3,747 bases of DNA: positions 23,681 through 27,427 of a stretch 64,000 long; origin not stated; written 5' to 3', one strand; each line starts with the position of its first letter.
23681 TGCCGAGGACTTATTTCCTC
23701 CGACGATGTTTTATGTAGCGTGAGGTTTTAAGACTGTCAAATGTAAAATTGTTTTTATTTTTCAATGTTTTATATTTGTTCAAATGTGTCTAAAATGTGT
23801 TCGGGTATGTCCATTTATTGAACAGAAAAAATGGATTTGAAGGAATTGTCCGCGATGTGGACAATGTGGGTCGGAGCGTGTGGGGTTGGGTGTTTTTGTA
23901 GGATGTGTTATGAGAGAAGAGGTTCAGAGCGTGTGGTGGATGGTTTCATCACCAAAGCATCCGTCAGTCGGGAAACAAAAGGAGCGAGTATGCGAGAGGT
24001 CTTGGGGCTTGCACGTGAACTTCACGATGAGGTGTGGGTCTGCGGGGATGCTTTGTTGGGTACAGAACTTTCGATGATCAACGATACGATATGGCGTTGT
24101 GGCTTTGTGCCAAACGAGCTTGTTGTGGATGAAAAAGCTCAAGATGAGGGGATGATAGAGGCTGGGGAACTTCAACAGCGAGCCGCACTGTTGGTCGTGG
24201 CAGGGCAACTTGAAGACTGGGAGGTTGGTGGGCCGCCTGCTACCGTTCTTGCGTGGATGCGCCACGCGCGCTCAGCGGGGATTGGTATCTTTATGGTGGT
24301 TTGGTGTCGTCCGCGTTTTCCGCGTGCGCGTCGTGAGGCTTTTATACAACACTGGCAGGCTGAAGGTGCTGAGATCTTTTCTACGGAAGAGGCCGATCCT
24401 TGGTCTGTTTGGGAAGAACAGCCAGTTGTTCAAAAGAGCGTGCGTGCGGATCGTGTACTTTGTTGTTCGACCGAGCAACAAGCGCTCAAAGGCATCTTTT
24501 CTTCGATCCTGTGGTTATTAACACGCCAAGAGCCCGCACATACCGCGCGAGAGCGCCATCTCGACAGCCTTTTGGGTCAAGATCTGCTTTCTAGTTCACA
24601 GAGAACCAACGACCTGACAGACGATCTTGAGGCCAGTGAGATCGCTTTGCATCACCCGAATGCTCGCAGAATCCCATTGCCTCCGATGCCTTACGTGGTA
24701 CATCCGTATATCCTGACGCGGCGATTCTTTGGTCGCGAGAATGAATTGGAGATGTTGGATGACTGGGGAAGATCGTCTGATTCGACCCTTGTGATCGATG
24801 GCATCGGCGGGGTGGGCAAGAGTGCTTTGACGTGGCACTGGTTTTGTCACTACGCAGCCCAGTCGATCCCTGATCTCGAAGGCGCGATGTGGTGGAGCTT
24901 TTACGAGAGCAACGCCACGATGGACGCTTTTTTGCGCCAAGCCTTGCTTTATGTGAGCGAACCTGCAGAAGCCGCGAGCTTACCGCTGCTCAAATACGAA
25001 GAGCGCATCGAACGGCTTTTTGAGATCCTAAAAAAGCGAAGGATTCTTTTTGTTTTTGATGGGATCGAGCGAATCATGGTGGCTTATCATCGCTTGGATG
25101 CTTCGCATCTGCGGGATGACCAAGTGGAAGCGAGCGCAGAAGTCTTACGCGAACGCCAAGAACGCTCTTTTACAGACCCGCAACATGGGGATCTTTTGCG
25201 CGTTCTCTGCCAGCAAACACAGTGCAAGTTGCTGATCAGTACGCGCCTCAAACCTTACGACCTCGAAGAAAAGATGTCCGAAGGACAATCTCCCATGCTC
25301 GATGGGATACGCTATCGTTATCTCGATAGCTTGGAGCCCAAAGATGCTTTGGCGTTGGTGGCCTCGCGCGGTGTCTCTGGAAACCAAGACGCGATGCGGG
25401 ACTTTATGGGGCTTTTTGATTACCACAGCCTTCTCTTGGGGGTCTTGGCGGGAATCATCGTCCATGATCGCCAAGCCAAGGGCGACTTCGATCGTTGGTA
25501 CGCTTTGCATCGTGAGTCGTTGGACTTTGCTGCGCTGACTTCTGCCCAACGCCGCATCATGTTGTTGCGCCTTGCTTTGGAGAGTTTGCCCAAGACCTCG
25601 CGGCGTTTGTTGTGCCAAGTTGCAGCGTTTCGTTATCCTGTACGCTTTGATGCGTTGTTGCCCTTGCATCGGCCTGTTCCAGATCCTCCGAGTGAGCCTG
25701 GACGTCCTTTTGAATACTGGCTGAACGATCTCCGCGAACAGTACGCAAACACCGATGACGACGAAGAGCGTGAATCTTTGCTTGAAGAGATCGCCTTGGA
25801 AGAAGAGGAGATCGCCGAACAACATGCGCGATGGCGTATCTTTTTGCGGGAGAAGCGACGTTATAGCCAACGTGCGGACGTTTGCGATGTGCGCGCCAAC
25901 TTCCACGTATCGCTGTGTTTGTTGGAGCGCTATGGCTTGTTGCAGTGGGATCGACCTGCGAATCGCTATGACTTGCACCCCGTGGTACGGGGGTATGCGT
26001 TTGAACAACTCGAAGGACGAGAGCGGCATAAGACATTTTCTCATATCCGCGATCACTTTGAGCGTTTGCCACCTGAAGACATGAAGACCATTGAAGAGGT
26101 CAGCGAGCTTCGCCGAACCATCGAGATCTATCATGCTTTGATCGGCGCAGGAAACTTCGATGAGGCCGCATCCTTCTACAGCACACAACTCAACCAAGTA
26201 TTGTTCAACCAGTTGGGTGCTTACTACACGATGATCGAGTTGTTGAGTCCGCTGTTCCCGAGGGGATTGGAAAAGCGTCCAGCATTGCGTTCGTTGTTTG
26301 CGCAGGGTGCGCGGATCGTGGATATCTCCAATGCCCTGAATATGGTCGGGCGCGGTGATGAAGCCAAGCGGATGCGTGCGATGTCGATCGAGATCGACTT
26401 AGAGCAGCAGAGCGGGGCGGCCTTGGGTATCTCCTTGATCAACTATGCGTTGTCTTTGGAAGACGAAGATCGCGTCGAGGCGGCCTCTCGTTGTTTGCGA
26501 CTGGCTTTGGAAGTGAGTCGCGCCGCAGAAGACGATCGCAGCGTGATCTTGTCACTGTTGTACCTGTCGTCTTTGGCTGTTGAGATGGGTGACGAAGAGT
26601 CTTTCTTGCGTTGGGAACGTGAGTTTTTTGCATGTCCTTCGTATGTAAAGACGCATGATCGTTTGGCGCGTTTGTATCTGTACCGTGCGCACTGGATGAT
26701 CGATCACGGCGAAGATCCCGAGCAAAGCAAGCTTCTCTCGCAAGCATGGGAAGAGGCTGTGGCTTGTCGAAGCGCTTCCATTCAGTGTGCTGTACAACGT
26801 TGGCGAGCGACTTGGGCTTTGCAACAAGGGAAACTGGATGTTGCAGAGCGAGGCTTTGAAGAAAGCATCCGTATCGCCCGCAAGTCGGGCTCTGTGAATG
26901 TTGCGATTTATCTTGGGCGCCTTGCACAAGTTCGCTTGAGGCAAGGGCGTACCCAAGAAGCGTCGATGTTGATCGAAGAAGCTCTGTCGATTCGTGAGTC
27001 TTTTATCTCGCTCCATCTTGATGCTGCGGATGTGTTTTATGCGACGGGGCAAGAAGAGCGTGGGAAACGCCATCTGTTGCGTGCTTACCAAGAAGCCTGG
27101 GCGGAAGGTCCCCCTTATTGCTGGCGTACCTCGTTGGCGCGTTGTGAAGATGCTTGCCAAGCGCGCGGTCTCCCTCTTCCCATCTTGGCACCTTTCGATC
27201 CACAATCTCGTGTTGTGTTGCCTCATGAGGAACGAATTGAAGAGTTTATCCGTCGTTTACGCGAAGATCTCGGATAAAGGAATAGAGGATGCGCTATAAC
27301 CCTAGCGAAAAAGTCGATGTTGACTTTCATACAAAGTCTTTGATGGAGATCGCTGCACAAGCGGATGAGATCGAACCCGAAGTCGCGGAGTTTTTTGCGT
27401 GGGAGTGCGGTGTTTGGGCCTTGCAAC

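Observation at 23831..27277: Candidate undescribed STAND NTPase defence or signalling module with an unassigned N-terminal domain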

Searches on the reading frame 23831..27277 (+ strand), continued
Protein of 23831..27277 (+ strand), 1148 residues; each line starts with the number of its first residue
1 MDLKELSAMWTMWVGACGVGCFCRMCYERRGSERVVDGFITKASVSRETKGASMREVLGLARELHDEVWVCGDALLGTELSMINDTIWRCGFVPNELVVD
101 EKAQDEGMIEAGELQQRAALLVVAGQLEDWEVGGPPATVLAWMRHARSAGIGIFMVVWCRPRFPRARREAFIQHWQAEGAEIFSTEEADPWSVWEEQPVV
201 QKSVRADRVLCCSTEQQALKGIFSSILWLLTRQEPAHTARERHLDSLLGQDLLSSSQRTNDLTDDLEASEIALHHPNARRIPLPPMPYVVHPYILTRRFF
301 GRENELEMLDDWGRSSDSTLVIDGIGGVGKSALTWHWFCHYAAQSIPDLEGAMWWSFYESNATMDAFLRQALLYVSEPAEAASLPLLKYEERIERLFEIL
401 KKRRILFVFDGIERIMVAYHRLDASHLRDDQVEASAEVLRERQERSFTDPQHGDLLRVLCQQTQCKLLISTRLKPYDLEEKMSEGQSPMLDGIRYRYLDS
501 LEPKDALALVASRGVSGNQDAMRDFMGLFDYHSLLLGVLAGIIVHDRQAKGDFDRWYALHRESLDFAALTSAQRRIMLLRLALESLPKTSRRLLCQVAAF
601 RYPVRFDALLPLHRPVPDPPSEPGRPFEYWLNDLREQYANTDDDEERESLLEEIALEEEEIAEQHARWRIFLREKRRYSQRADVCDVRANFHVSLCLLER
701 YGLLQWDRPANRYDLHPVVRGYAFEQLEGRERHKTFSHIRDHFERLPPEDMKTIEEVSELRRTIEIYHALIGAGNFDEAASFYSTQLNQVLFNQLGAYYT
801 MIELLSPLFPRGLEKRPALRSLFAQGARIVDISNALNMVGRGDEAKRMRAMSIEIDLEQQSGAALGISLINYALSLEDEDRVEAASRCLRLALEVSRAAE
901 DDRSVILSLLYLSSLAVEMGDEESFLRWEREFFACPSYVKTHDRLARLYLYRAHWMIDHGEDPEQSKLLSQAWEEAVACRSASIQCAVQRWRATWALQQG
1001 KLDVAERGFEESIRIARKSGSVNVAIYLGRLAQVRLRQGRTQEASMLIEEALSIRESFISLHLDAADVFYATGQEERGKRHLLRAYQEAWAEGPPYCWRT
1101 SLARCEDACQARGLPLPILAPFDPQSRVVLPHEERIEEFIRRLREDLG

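Call 35: find_encoding_contigs(protein=P0020, flank=6000, max_places=1)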
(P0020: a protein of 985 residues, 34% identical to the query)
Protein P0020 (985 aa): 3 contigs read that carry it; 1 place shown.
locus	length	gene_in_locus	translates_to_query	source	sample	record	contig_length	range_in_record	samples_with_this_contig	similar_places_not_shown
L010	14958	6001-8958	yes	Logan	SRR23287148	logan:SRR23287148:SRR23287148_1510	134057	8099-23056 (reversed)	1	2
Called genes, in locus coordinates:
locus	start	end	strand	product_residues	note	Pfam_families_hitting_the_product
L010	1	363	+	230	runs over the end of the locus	PF00440:TetR_N, PF13305:TetR_C_33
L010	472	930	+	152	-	PF10604:Polyketide_cyc2, PF03364:Polyketide_cyc (weak)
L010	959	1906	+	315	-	PF01370:Epimerase, PF05368:NmrA (weak), PF13460:NAD_binding_10, PF16363:GDP_Man_Dehyd (faint)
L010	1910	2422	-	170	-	PF14512:TM1586_NiRdase (faint), PF00881:Nitroreductase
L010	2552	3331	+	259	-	-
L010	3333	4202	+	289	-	-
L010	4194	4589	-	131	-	-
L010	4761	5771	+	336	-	PF00044:Gp_dh_N, PF02800:Gp_dh_C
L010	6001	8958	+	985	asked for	PF13271:DUF4062, PF00931:NB-ARC (weak)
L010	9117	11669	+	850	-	PF13185:GAF_2, PF00989:PAS, PF08448:PAS_4, PF00989:PAS, PF08448:PAS_4, PF13426:PAS_9, PF00512:HisKA, PF02518:HATPase_c, +3 more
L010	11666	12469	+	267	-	PF04794:YdjC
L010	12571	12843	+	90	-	PF04994:TfoX_C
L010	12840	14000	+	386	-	PF01937:ARMT1-like_dom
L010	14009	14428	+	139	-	-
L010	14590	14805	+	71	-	PF00313:CSD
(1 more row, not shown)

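Call 70: search_protein_families(library=padloc, proteins=[P0004, P0008, P0017, P0037, P0033, P0036, P0048, P0074, P0078], max_evalue=0.01)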
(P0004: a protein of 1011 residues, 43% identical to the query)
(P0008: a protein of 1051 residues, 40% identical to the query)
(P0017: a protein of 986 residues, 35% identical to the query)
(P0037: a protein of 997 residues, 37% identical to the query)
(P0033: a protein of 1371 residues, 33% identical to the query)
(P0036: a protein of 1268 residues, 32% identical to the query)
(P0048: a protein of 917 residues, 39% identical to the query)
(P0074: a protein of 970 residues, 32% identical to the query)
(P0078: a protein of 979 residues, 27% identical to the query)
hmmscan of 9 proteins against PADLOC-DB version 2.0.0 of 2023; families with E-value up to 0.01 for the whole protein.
P0004 (1011 aa): 0 families

P0008 (1051 aa): 0 families

P0017 (986 aa): 0 families

P0037 (997 aa): 0 families

P0033 (1371 aa): 1 family
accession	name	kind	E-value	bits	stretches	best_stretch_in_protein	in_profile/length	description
PDLC01035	Csx1/Csm6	-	0.00014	19.4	1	823-991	148-319/396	CARF+HEPN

P0036 (1268 aa): 2 families
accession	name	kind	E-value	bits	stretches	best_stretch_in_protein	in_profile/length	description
PDLC03855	LmuA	-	6.4e-07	27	1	25-172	16-164/425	-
PDLC04593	PDC-M35A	-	0.00066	17.5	0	19-53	16-47/216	-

P0048 (917 aa): 2 families
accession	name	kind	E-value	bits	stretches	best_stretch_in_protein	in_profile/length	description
PDLC03949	RmrA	-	0.005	13.7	1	14-61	9-55/363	-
PDLC02926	HTH_VI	-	0.0055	14.9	0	9-52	3-46/92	-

P0074 (970 aa): 5 families
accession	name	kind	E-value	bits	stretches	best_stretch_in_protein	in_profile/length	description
PDLC03957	bSEFIR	-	8.6e-13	46.9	1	14-169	34-198/412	-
PDLC05062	PDC-S66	-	4.6e-12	44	1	13-97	139-223/282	-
PDLC00424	ThsB1|ThsB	-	0.00094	17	1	15-89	94-168/234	TIR-like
PDLC02421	Aga_TIR-PNTD1-PNTD2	-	0.0018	15.5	1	25-135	6-118/430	Class I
PDLC00417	ThsB1|ThsB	-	0.0032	15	1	15-97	159-241/303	TIR-like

P0078 (979 aa): 3 families
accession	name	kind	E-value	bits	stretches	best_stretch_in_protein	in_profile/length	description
PDLC03957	bSEFIR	-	2.4e-56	190.3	1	1-162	35-197/412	-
PDLC05062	PDC-S66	-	0.00019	19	1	6-73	151-216/282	-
PDLC02012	SAVED5--SAVED_TIR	-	0.0071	13.5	0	4-44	12-50/404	-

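Call 79: search_dna_similar(query=window:23990-27274:+, collection=plasmids, mode=protein, max_rows=10)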
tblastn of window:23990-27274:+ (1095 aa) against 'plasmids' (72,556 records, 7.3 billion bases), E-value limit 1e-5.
Records with a match: 4; places in all: 4; records where one place covers at least 80% of the query: 0.
Best place of each record, by identity: <60% 4.
By first word of the organism name: Nostoc 3; Streptomyces 1.
By predicted mobility (MOB-suite, as given by PLSDB): non-mobilizable 2; mobilizable 1; conjugative 1.
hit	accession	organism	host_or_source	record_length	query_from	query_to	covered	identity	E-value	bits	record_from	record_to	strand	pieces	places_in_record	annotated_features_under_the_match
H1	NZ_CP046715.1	Nostoc sp. ATCC 53789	-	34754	229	1049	75%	28.6%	2e-62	241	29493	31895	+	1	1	hypothetical protein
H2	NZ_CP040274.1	Nostoc sp. C052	Blasia pusilla,pure culture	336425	246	563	29%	24.2%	5e-6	59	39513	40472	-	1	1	NB-ARC domain-containing protein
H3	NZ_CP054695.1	Nostoc edaphicum CCNP1411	-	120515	246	563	29%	23.9%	5e-6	59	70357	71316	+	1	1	NB-ARC domain-containing protein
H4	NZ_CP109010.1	Streptomyces sp. NBC_00690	-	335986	246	486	22%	23.8%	6e-7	62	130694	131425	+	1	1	tetratricopeptide repeat protein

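Call 80: search_dna_similar(query=window:23990-27274:+, collection=phages, mode=protein, max_rows=10)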
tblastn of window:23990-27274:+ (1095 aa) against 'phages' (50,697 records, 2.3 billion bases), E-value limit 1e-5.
No match.

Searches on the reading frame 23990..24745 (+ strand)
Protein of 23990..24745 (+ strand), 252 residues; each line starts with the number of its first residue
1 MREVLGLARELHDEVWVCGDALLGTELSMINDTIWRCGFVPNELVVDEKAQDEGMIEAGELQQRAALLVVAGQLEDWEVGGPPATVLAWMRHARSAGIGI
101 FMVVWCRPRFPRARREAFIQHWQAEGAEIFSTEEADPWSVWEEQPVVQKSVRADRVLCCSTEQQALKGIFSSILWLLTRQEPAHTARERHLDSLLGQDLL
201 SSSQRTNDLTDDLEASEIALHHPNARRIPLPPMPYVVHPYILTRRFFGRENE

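Call 16: search_protein_families(library=pfam, proteins=[window:23990-24745:+], max_evalue=10)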
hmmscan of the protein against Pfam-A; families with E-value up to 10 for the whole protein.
seq(252 aa): 0 families

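Call 31: search_protein_representatives(alignment_id=A2)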
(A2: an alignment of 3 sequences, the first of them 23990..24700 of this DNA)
Query: 3 sequences, 254 profile positions. Proteins with E-value up to 0.001 (for the whole library): 1; up to 1e-10: 1; up to 1e-30: 1. The best 1 are listed.
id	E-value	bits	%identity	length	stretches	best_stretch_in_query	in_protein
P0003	2.9e-142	488.7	-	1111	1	1-254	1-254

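Call 36: predict_structure(alignment_id=A1)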
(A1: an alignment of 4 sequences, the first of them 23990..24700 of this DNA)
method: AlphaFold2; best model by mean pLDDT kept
length: 237 residues; sequences in the alignment: 4
mean_pLDDT: 57.1   pTM: 0.59
mean pLDDT of the five models: 57.1, 55.0, 49.9, 47.2, 43.2
residues with pLDDT >= 90: 0; 70-90: 99; 50-70: 33; < 50: 105
segments of 3 or more residues with pLDDT < 50: 1-12, 50-55, 124-130, 132-152, 181-237
pLDDT, mean of each block of 10 residues (from residue 1): 32 71 76 76 67 47 71 81 78 74 80 77 52 41 38 65 71 64 35 37 31 31 35 37
secondary structure, 60 per line:
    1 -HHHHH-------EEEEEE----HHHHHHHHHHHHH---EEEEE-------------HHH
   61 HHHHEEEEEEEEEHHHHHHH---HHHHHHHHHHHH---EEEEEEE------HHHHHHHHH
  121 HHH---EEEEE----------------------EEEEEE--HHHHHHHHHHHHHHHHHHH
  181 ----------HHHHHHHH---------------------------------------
elements in order: H2-6 E14-19 H24-36 E40-44 H58-64 E65-73 H74-80 H84-95 E99-105 H112-123 E127-131 E154-159 H162-180 H191-198

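Call 47: fold_search(model_id=the predicted structure, library=pdb)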
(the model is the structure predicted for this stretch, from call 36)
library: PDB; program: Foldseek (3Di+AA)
matches with E <= 10: 1824; with E <= 0.001: 9
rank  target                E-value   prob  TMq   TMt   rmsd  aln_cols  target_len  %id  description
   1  3fxa_C                2.5e-04  1.00  0.33  0.39  10.7       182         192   15  Crystal structure of a putative sugar-phosphate isomerase (lmof2365_0531) from listeria monocytogenes str. 4b f2365 at (released 2009-02-03)
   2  3fxa_A                3.4e-04  1.00  0.34  0.41  10.8       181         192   14  Crystal structure of a putative sugar-phosphate isomerase (lmof2365_0531) from listeria monocytogenes str. 4b f2365 at (released 2009-02-03)
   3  5v56_B                5.0e-04  1.00  0.39  0.18   5.7       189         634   12  2.9A XFEL structure of the multi-domain human smoothened receptor (with E194M mutation) in complex with TC114 (released 2017-05-24)
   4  3fxa_B                5.7e-04  1.00  0.34  0.40  10.9       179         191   14  Crystal structure of a putative sugar-phosphate isomerase (lmof2365_0531) from listeria monocytogenes str. 4b f2365 at (released 2009-02-03)
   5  6etb_A                7.9e-04  0.99  0.36  0.24   8.5       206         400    8  Aerobic S262Y mutation of E. coli FLRD core (released 2018-11-07)
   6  2a5l_A                8.5e-04  1.00  0.39  0.51   6.6       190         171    8  The crystal structure of the Trp repressor binding protein WrbA from Pseudomonas aeruginosa (released 2005-07-12)
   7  4y9u_B                8.5e-04  0.97  0.30  0.15   9.5       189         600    9  rat CYPOR mutant - G143del (released 2016-03-02)
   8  5zkp                  9.0e-04  0.99  0.38  0.23   6.5       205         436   11  Crystal structure of the human platelet-activating factor receptor in complex with SR 27417 (released 2018-06-20)
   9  5lld                  9.6e-04  0.99  0.36  0.24   8.5       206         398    8  Flavodiiron core of Escherichia coli flavorubredoxin in the reduced form. (released 2016-10-19)
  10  3ojw                  1.0e-03  0.95  0.30  0.15   8.3       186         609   11  Disulfide crosslinked cytochrome P450 reductase inactive (released 2011-02-23)
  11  6h0d                  1.1e-03  1.00  0.38  0.24   6.0       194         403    8  Metal soaked Flv1 flavodiiron core from Synechocystis sp. PCC6803 (released 2019-01-30)
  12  5xra                  1.1e-03  0.96  0.32  0.21   7.3       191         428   12  Crystal structure of the human CB1 in complex with agonist AM11542 (released 2017-07-12)
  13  9i3q_A                1.3e-03  1.00  0.35  0.59   6.3       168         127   15  Crystal structure of DNPH1 bound by compound 2. (released 2025-11-12)
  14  7r1h_A                1.3e-03  1.00  0.37  0.25   5.0       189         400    9  Crystal structure of a flavodiiron protein D52K mutant in the reduced state from Escherichia coli (released 2023-02-15)
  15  3hly_B                1.4e-03  1.00  0.37  0.55   4.8       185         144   12  Crystal Structure of the Flavodoxin-like domain from Synechococcus sp Q5MZP6_SYNP6 protein. Northeast Structural Genom (released 2009-06-09)
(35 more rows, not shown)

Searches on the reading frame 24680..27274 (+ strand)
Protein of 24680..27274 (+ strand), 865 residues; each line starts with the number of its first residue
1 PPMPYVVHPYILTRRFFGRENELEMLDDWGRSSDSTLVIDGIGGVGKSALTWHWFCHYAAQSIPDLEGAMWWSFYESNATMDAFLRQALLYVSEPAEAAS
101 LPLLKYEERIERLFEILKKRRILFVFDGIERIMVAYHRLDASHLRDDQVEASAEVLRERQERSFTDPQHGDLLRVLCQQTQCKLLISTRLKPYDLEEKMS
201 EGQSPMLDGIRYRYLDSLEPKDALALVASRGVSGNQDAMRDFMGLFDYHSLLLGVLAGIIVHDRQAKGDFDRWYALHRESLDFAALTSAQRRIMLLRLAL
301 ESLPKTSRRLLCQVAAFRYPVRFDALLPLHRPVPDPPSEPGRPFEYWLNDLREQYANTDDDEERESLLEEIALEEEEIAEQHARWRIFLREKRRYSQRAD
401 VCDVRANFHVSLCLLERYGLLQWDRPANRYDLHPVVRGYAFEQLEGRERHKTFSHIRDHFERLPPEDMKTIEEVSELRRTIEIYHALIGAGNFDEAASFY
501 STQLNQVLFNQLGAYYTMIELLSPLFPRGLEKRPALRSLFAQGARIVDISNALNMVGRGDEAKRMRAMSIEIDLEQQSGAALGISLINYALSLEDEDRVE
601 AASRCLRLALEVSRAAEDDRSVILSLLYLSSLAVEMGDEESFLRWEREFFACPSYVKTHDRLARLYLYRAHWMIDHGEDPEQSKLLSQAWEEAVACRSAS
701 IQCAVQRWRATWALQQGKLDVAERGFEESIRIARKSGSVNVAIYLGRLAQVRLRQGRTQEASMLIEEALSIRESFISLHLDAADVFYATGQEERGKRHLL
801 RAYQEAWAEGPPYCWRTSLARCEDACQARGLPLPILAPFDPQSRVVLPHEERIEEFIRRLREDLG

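Call 77: search_solved_structures(query=window:24680-27274:+, max_evalue=1)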
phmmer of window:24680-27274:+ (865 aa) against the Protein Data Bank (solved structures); distinct sequences matched with E-value up to 1: 14.
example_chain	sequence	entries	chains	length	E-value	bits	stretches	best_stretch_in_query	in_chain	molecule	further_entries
1w3b_A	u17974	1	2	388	0.02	15.9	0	744-806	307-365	UDP-N-ACETYLGLUCOSAMINE--PEPTIDE N-ACETYLGLUCOSAMINYLTRANSFERASE 110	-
6eou_A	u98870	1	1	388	0.02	15.9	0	744-806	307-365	UDP-N-acetylglucosamine--peptide N-acetylglucosaminyltransferase 110 kDa subunit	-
9k7u_A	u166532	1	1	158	0.05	14.6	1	713-813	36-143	Heter-Zn2-HEHE-22A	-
8glv_Lf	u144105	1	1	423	0.1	13.6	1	568-653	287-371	Subunit of axonemal inner dynein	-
7yeh_B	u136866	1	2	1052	0.24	12.4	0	745-806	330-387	UDP-N-acetylglucosamine--peptide N-acetylglucosaminyltransferase 110 kDa subunit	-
7yea_A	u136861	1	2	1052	0.24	12.4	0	745-806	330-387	UDP-N-acetylglucosamine--peptide N-acetylglucosaminyltransferase 110 kDa subunit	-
7ntf_A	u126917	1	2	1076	0.25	12.3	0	745-806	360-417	Isoform 1 of UDP-N-acetylglucosamine--peptide N-acetylglucosaminyltransferase 110 kDa subu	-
3ou8_A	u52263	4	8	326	0.38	11.7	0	730-817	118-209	Adenosine deaminase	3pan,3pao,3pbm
1r4m_A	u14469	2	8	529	0.84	10.6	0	396-468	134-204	amyloid beta precursor protein-binding protein 1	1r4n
1tt5_A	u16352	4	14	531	0.85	10.6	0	396-468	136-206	amyloid protein-binding protein 1 | NEDD8-activating enzyme E1 regulatory subunit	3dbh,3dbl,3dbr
3gzn_A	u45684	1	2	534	0.86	10.5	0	396-468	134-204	NEDD8-activating enzyme E1 regulatory subunit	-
2nvu_A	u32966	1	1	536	0.87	10.5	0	396-468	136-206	NEDD8-activating enzyme E1 regulatory subunit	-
1yov_A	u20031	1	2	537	0.87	10.5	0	396-468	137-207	Amyloid protein-binding protein 1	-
6fv0_A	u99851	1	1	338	0.97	10.4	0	716-776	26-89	Kinesin light chain 1,Torsin-1A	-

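Call 94: find_related_loci(query=window:24701-27274:+, collection=viral_contigs, flank=5000)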
Query window:24701-27274:+ (858 aa) in viral_contigs; peptide patterns used: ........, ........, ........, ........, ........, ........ (x = any residue, [..] = any of these).
2 stretches matched a pattern, but none encodes a relative of the query by tblastn (E <= 1e-3).
